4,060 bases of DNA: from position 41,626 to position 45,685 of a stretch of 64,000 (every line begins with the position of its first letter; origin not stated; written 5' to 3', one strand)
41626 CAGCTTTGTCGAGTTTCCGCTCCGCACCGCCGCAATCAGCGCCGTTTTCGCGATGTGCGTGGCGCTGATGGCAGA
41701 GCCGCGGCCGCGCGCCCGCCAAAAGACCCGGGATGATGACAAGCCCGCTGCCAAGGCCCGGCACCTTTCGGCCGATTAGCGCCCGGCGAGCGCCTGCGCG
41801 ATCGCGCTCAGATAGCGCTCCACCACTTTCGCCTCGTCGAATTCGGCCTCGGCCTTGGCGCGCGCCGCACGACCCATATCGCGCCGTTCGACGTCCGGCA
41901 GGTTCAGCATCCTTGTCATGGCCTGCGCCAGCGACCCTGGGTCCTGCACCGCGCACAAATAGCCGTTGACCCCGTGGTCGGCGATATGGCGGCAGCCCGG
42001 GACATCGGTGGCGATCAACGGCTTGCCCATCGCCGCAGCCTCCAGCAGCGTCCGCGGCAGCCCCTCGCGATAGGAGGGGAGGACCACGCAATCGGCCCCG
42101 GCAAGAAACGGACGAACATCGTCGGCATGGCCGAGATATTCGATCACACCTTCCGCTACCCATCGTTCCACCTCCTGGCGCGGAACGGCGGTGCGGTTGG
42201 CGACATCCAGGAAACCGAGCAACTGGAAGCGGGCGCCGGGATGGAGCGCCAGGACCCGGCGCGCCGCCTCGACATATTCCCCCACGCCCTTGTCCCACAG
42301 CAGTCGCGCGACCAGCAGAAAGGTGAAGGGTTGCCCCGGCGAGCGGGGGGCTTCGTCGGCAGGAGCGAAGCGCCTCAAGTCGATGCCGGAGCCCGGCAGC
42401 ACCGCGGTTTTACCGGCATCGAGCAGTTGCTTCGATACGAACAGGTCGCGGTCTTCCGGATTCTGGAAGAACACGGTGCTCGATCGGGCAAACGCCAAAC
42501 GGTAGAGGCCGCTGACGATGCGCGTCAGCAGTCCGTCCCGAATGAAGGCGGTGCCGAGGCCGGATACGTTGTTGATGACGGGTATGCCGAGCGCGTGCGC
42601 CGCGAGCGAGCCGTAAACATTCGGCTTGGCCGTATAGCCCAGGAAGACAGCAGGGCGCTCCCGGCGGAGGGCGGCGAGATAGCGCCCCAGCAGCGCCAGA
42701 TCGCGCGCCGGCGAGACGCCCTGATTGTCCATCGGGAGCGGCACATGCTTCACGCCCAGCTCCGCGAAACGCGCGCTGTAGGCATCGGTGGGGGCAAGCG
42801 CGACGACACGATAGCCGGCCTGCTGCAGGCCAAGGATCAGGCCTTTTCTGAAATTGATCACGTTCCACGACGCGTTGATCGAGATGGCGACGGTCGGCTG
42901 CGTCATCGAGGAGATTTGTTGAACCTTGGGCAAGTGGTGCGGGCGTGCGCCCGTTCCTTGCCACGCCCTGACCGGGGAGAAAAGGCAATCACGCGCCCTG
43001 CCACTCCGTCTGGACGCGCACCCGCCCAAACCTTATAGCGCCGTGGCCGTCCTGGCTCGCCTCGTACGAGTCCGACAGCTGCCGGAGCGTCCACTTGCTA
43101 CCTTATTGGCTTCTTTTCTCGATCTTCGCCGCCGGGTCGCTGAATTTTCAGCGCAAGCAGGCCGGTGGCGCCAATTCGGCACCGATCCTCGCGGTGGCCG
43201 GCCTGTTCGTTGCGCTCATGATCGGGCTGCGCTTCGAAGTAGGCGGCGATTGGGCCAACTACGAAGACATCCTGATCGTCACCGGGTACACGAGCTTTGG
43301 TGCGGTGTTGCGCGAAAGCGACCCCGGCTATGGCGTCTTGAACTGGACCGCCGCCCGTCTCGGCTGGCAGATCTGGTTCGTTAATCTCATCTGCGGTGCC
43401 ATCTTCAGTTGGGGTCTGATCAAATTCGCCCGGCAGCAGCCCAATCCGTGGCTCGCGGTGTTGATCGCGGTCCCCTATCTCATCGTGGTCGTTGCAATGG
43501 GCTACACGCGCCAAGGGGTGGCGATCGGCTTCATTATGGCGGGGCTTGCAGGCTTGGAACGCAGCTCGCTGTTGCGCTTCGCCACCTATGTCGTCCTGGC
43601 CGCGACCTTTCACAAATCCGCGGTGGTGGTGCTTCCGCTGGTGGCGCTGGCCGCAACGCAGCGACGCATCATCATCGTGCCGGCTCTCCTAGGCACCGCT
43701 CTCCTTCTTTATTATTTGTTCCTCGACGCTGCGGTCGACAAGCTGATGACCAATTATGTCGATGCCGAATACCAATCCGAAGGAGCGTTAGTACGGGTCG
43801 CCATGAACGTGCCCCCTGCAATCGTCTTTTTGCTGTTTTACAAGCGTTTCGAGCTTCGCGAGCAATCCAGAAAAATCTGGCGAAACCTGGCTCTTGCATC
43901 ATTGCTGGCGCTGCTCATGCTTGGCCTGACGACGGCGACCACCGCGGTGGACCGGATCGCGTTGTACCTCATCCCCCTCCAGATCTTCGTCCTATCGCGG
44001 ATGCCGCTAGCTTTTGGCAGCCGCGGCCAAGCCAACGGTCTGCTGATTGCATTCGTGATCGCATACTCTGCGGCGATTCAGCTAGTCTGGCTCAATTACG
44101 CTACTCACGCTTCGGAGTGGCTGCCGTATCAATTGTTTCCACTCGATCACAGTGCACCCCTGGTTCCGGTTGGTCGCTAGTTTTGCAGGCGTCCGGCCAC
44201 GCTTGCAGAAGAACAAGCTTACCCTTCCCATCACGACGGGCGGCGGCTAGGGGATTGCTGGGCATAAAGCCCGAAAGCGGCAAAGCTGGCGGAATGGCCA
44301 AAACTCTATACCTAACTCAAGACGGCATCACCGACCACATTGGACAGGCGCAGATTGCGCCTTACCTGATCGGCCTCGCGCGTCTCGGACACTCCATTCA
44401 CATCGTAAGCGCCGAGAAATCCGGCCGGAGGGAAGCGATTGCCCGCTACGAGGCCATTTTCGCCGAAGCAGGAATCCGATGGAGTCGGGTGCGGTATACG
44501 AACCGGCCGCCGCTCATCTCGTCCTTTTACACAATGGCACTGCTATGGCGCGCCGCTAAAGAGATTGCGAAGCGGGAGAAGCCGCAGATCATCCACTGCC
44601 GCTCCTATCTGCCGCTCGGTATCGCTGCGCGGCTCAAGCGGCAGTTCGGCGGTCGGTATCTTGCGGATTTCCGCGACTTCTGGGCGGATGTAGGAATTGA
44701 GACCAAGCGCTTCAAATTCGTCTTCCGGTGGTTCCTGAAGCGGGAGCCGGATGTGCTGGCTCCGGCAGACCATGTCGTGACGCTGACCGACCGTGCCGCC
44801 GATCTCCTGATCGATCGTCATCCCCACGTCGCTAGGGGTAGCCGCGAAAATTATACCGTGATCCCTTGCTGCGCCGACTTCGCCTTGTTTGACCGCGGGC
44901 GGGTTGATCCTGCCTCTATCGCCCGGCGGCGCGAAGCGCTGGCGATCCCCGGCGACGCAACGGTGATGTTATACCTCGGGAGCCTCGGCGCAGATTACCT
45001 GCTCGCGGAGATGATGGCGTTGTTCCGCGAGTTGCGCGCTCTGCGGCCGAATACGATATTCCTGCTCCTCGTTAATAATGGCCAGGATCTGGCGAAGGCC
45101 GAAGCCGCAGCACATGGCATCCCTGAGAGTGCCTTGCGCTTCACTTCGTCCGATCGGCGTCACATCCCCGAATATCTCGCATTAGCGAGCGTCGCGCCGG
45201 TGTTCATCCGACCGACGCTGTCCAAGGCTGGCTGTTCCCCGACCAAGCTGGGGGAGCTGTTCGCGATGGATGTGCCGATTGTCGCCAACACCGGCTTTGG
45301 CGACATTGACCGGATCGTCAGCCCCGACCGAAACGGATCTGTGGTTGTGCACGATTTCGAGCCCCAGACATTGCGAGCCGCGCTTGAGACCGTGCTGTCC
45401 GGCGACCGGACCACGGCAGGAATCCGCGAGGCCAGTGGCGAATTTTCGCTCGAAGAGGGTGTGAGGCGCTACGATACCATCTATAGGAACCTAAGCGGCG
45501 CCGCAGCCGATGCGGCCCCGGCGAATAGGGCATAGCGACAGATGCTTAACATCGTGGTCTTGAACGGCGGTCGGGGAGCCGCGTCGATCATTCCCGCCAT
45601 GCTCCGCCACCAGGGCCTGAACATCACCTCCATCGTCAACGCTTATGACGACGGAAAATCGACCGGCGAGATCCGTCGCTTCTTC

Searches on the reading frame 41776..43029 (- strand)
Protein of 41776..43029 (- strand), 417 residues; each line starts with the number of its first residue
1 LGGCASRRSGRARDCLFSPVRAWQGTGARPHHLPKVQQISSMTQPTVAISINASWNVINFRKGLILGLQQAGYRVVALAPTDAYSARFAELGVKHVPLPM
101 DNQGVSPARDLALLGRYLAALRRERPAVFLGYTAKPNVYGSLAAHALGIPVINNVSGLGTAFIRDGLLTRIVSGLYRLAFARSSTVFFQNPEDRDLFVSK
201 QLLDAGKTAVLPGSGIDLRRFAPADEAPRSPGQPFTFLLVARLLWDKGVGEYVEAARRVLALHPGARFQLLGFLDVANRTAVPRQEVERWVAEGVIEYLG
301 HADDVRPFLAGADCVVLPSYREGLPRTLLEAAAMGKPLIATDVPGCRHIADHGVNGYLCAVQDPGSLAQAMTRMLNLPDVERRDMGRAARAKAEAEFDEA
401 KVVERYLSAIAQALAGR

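Call 7: search_protein_families(library=pfam, proteins=[window:41776-43029:-], max_evalue=0.001)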
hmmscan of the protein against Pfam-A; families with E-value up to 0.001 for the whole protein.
window:41776-43029:- (417 aa): 7 families
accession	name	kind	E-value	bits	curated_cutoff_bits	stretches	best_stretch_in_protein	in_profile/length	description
PF13692.12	Glyco_trans_1_4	-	1.6e-28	100.2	27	1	236-376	3-141/142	Glycosyl transferases group 1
PF00534.26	Glycos_transf_1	-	1.6e-27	96.6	26.4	1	227-391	8-171/172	Glycosyl transferases group 1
PF13579.12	Glyco_trans_4_4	-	1.1e-13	52.3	29.7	1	64-212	10-156/158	Glycosyl transferase 4-like domain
PF13439.12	Glyco_transf_4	-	1.6e-07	32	28.5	1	64-219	11-169/170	Glycosyltransferase Family 4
PF20706.3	GT4-conflict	-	8.8e-07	28.7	26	1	225-346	189-316/385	Family 4 Glycosyltransferase in conflict systems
PF13524.12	Glyco_trans_1_2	-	9.3e-07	29.3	25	1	261-407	10-143/144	Glycosyl transferase-like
PF13477.12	Glyco_trans_4_2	-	1.3e-06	29.1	23.4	1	64-190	16-139/139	Glycosyl transferase 4-like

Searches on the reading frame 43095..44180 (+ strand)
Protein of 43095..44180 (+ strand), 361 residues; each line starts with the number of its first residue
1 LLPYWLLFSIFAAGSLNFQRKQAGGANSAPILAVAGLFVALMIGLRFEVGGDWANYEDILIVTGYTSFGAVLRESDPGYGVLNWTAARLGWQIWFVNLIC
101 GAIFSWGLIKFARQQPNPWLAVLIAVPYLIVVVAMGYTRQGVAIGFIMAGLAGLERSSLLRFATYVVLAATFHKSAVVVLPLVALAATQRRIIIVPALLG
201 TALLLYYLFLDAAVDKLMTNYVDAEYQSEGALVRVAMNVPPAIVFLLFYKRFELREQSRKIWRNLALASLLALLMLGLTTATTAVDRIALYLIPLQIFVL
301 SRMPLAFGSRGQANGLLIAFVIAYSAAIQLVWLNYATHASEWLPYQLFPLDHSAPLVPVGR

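Call 3: search_protein_families(library=pfam, proteins=[window:43095-44180:+], max_evalue=0.01)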
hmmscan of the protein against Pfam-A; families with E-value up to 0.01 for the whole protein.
window:43095-44180:+ (361 aa): 1 family
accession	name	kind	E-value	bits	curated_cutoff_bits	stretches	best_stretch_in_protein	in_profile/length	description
PF14897.12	EpsG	-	1.7e-53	182.3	30.1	1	33-347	5-326/326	EpsG family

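Call 4: search_protein_families(library=ncbifam, proteins=[window:43095-44180:+], max_evalue=0.01)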
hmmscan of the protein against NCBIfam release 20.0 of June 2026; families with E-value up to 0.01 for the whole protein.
window:43095-44180:+ (361 aa): 0 families

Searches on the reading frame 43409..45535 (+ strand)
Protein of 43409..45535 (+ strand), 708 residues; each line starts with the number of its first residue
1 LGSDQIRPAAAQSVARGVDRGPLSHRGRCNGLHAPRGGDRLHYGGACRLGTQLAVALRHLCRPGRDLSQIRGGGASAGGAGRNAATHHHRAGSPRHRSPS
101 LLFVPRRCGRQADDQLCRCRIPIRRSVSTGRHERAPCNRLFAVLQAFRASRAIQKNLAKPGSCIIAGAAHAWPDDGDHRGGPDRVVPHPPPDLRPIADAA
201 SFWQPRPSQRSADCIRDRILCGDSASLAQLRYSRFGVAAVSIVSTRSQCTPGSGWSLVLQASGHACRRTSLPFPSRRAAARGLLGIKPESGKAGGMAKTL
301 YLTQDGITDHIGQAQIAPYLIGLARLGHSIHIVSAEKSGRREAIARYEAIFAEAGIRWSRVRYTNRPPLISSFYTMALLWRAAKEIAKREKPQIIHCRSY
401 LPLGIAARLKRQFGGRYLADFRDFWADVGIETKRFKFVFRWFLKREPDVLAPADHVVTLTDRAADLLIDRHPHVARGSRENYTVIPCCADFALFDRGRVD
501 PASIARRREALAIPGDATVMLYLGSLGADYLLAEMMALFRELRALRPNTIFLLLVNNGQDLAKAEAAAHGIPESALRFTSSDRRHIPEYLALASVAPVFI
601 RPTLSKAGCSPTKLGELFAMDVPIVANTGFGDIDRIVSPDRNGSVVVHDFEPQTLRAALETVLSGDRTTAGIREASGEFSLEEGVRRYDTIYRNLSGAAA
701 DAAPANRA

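Call 3: search_protein_families(library=pfam, proteins=[window:43409-45535:+], max_evalue=0.01)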
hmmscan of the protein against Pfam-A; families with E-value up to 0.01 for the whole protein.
window:43409-45535:+ (708 aa): 4 families
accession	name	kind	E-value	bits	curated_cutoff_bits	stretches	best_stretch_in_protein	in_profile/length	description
PF13579.12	Glyco_trans_4_4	-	4.7e-13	50.2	29.7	1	322-487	13-157/158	Glycosyl transferase 4-like domain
PF13439.12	Glyco_transf_4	-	1.4e-12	48.5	28.5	1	322-490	14-167/170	Glycosyltransferase Family 4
PF13692.12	Glyco_trans_1_4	-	4.5e-06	27.4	27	1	520-663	4-140/142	Glycosyl transferases group 1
PF00534.26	Glycos_transf_1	-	9.3e-06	25.7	26.4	1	506-670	4-163/172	Glycosyl transferases group 1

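Call 4: search_protein_families(library=ncbifam, proteins=[window:43409-45535:+], max_evalue=0.01)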
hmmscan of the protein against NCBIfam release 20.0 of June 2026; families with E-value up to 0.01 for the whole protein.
window:43409-45535:+ (708 aa): 4 families
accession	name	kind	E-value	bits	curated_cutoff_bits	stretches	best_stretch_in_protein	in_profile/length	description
TIGR04063.1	stp3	hypoth_equivalog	5.4e-13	48.6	442.05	1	354-695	53-395/397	TIGR04063 family PEP-CTERM/XrtA system glycosyltransferase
NF007640.0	PRK10307.1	subfamily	7.2e-06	25.2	276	1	435-664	154-371/411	WcaI family glycosyltransferase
TIGR03088.1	stp2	hypoth_equivalog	1.2e-05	24.5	409.05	1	532-694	212-372/374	TIGR03088 family PEP-CTERM/XrtA system glycosyltransferase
TIGR03999.1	thiol_BshA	equivalog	4.5e-05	22.6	273.7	0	323-416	25-109/375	N-acetyl-alpha-D-glucosaminyl L-malate synthase BshA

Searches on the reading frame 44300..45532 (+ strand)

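Call 61: search_protein_families(library=ncbifam, proteins=[window:44300-45532:+], max_evalue=0.00001)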
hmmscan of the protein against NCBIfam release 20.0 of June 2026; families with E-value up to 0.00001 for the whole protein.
window:44300-45532:+ (411 aa): 4 families
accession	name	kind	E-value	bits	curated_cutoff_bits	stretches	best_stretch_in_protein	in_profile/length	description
TIGR04063.1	stp3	hypoth_equivalog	1.1e-13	50.9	442.05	1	57-398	53-395/397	TIGR04063 family PEP-CTERM/XrtA system glycosyltransferase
NF007640.0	PRK10307.1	subfamily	2e-06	27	276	1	137-367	153-371/411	WcaI family glycosyltransferase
TIGR03088.1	stp2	hypoth_equivalog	3.9e-06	26.2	409.05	1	235-397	212-372/374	TIGR03088 family PEP-CTERM/XrtA system glycosyltransferase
TIGR03999.1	thiol_BshA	equivalog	6.2e-06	25.4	273.7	0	207-398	186-373/375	N-acetyl-alpha-D-glucosaminyl L-malate synthase BshA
